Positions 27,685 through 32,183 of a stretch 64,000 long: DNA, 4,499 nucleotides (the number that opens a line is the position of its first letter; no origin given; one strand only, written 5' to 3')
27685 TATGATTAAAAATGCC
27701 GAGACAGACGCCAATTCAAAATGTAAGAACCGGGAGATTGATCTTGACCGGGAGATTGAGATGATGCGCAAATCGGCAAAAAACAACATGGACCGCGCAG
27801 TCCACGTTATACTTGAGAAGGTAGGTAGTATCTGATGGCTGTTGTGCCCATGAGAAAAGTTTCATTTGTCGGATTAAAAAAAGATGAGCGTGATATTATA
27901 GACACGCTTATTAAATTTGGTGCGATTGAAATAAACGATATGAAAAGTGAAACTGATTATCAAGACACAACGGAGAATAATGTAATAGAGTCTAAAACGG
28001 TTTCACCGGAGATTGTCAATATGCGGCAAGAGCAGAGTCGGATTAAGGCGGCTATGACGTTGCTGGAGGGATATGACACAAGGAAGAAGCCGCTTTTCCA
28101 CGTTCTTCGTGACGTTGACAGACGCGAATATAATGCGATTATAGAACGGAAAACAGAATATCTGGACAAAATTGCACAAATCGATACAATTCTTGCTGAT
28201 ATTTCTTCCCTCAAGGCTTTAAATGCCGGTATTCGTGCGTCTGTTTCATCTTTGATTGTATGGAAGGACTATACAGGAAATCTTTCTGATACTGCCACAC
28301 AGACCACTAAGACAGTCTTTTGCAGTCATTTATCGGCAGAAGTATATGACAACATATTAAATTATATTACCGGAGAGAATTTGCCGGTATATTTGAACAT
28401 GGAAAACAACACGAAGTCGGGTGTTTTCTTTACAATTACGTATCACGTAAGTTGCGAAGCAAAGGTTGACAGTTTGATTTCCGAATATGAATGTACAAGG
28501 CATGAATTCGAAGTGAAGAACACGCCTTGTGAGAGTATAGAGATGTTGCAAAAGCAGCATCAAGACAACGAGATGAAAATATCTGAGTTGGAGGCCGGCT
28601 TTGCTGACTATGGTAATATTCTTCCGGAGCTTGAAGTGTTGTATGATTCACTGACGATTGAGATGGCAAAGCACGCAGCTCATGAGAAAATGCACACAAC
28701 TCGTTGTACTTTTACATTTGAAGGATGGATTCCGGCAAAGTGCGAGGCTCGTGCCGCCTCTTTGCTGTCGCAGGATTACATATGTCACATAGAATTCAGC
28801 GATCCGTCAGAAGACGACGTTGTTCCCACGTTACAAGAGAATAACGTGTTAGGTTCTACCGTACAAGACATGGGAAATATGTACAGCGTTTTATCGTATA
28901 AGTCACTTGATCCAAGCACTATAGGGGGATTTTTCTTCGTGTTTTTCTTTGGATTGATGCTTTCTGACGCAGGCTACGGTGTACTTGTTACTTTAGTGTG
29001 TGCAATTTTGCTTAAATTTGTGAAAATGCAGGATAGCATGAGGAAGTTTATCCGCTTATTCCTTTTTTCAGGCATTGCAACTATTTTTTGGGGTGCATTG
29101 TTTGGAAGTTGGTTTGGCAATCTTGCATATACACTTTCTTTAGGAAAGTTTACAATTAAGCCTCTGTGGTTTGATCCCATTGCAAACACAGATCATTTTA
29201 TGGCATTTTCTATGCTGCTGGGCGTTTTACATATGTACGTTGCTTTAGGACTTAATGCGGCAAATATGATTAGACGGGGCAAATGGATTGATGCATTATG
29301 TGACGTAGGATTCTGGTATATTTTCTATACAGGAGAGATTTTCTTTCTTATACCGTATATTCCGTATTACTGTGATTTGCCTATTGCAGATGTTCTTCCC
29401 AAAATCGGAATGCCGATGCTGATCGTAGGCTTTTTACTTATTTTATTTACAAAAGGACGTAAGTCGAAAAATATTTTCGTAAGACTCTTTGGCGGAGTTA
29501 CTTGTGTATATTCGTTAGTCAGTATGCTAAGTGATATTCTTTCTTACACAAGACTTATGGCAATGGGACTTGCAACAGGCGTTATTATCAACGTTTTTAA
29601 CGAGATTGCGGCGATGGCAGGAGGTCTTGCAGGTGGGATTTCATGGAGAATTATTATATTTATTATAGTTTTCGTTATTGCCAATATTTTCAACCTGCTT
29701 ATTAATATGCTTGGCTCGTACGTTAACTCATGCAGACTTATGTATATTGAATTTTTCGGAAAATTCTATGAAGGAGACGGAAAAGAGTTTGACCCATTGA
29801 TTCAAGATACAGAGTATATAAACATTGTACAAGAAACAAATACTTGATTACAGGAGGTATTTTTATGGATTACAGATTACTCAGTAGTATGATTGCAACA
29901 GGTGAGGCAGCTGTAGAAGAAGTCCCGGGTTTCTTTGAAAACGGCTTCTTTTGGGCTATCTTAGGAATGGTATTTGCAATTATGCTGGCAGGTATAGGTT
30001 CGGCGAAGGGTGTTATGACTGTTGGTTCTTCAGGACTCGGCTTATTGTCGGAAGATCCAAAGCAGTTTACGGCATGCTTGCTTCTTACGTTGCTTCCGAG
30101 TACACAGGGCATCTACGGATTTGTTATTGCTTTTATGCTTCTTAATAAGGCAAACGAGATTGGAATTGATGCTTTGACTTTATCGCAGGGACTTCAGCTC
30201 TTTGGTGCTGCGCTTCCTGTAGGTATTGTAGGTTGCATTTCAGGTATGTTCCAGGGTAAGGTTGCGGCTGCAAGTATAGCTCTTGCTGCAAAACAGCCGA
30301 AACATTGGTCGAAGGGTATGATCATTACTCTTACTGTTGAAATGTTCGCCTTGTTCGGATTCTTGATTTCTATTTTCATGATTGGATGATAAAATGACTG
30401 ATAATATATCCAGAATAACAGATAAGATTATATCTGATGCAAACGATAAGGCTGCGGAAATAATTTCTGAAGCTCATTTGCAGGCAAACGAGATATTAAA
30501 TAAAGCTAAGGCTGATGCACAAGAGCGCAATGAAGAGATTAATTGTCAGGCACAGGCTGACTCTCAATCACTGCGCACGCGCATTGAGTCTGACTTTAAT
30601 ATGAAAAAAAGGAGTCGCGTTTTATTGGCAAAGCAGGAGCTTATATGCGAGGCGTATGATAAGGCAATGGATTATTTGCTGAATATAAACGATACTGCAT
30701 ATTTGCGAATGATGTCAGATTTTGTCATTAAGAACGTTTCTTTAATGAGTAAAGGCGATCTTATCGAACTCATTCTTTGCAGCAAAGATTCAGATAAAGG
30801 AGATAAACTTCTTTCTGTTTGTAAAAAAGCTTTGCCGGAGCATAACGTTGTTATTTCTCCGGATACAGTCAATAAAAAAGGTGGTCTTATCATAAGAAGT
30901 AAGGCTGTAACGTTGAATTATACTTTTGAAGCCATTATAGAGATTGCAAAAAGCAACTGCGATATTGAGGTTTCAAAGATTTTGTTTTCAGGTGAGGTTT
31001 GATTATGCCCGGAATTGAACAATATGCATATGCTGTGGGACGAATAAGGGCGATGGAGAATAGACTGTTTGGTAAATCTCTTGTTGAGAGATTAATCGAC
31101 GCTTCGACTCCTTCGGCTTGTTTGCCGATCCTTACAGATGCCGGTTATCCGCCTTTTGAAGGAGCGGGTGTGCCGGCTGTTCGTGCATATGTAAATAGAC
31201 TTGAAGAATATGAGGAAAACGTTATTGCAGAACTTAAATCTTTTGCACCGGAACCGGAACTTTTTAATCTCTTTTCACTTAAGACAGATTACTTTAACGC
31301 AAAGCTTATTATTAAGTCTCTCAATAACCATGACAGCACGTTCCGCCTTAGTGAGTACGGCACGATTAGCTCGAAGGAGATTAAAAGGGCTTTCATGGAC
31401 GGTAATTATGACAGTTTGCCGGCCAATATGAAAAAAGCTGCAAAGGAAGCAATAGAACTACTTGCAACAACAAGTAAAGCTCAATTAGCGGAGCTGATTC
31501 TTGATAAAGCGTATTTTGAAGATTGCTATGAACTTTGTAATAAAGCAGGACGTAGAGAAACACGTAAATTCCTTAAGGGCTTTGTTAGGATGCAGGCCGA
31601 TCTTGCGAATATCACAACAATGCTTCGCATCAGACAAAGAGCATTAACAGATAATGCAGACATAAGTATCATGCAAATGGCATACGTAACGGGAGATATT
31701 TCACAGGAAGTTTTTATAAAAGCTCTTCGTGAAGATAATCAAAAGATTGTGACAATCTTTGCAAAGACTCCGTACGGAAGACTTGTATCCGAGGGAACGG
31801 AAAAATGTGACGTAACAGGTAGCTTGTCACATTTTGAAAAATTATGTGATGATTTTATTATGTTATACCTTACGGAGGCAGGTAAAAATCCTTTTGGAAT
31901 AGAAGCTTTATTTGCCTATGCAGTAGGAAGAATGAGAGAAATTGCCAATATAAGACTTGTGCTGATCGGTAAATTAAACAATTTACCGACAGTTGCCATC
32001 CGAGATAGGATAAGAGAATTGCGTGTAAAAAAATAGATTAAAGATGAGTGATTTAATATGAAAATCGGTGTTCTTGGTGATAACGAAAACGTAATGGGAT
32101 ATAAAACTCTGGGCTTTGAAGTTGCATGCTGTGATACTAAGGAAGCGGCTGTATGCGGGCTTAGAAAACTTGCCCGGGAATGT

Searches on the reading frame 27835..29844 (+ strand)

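Call 19: search_protein_families(library=pfam, proteins=[window:27835-29844:+], max_evalue=0.00001)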
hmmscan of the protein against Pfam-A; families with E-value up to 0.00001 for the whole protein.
window:27835-29844:+ (670 aa): 1 family
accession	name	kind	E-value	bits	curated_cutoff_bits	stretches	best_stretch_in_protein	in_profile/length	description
PF01496.24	V_ATPase_I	-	1.2e-23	83.5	30.7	2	188-413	200-435/815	V-type ATPase 116kDa subunit family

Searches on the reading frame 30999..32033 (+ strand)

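Call 62: search_protein_families(library=pfam, proteins=[window:30999-32033:+], max_evalue=0.001)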
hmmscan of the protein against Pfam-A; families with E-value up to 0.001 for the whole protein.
window:30999-32033:+ (345 aa): 1 family
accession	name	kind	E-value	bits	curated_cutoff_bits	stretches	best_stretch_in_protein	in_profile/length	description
PF01992.21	vATP-synt_AC39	-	5.7e-60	203.9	29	1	12-337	1-339/339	ATP synthase (C/AC39) subunit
